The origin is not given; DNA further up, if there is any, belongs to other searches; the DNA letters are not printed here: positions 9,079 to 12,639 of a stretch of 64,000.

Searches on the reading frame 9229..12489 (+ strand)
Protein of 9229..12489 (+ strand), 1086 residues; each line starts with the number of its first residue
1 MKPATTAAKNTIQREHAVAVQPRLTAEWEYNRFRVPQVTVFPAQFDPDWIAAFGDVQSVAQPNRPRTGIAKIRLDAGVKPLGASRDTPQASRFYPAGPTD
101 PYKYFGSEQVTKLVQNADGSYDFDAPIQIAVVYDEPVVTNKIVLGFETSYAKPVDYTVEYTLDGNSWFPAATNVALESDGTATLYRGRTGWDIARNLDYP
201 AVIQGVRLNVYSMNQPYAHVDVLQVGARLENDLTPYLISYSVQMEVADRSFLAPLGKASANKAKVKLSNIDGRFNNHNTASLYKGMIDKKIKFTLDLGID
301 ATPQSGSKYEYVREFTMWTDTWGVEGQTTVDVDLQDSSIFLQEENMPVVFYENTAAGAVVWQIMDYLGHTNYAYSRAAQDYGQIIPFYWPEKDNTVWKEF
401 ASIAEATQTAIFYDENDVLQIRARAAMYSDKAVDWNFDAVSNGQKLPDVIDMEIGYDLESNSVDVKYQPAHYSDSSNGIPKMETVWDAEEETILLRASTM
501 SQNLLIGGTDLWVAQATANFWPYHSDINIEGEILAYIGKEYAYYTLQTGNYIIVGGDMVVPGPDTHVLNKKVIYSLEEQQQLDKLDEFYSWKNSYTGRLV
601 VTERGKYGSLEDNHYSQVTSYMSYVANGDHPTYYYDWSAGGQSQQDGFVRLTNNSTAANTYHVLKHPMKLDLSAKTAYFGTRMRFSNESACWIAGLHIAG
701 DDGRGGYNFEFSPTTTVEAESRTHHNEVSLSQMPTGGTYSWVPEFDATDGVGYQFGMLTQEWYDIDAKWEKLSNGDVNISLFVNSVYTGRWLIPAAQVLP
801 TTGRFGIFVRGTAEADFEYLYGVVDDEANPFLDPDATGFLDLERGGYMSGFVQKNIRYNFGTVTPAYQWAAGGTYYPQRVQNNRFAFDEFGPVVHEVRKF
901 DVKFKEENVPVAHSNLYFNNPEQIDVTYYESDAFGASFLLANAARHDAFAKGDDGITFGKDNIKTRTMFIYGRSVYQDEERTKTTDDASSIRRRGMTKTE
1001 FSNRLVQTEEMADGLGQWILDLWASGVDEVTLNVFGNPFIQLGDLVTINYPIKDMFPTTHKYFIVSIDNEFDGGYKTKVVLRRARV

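Call 8: search_protein_families(library=phrogs, proteins=[window:9229-12489:+])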
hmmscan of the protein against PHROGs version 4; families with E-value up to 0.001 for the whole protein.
window:9229-12489:+ (1086 aa): 2 families
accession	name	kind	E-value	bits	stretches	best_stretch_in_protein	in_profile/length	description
phrog_10359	-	tail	3.1e-253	844.2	1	1-1085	1-1080/1081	minor tail protein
phrog_1887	-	tail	1.8e-10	41.4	1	307-439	381-514/670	tail protein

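Call 11: search_dna_similar(query=window:9229-12489:+, collection=phages, mode=protein, max_rows=25)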
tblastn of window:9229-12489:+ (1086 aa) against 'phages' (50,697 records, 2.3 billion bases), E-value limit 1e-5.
Records with a match: 132; places in all: 132; records where one place covers at least 80% of the query: 129.
Best place of each record, by identity: <60% 132.
By first word of the organism name: Streptomyces 127; Rhodococcus 5.
By host as written in the record: Streptomyces griseus ATCC 10137 52; Streptomyces lividans JI 1326 29; Streptomyces viridochromogenes DSM40736 12; Streptomyces sanglieri UNT16F27A 9; Streptomyces mirabilis NRRL B-2400 7; Streptomyces griseofuscus ATCC 23916 7; - 5; Streptomyces scabiei RL-34 2; and 5 more.
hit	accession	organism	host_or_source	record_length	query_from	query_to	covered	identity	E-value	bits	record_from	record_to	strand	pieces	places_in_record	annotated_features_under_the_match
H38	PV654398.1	Streptomyces phage Riptide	Streptomyces mirabilis NRRL B-2400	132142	1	1086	100%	36.3%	0e+0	646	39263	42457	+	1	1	58: minor tail protein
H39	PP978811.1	Streptomyces phage Anedea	Streptomyces mirabilis NRRL B-2400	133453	1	1086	100%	36.3%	0e+0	646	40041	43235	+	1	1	59: minor tail protein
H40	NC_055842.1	Streptomyces phage Bmoc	Streptomyces griseofuscus ATCC 23916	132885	1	1086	100%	36.2%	0e+0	642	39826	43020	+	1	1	59: minor tail protein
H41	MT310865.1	Streptomyces phage Bmoc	Streptomyces griseofuscus ATCC 23916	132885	1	1086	100%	36.2%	0e+0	642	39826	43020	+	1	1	59: minor tail protein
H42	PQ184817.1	Streptomyces phage Jollison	Streptomyces lividans JI 1326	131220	1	1085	100%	36.1%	0e+0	634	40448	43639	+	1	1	62: minor tail protein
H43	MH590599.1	Streptomyces phage Karimac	Streptomyces griseus ATCC 10137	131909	1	1085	100%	36.1%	0e+0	634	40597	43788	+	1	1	62: minor tail protein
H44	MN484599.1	Streptomyces phage Wipeout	Streptomyces griseus ATCC 10137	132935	1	1085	100%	36.1%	0e+0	634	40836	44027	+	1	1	61: minor tail protein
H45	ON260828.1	Streptomyces phage Quaran19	Streptomyces griseus ATCC 10137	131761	1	1085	100%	36.1%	0e+0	634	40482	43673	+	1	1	63: minor tail protein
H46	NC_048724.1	Streptomyces phage Karimac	Streptomyces griseus ATCC 10137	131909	1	1085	100%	36.1%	0e+0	634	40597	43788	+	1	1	62: minor tail protein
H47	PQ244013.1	Streptomyces phage KentuckyRacer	Streptomyces griseus ATCC 10137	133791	1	1085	100%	36.1%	0e+0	634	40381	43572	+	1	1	63: minor tail protein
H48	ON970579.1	Streptomyces phage Spilled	Streptomyces griseus ATCC 10137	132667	1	1085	100%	36.1%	0e+0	634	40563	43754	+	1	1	64: minor tail protein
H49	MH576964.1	Streptomyces phage Starbow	Streptomyces griseus ATCC 10137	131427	1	1085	100%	36.1%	0e+0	632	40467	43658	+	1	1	61: minor tail protein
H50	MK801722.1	Streptomyces phage Birchlyn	Streptomyces griseus ATCC 10137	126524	1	1085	100%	36.1%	0e+0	632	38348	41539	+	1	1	60: minor tail protein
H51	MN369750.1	Streptomyces phage TomSawyer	Streptomyces griseus ATCC 10137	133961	1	1085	100%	36.1%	0e+0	632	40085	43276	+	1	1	61: minor tail protein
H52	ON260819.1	Streptomyces phage SaltySpitoon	Streptomyces griseus ATCC 10137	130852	1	1085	100%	36.1%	0e+0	632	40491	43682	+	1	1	63: minor tail protein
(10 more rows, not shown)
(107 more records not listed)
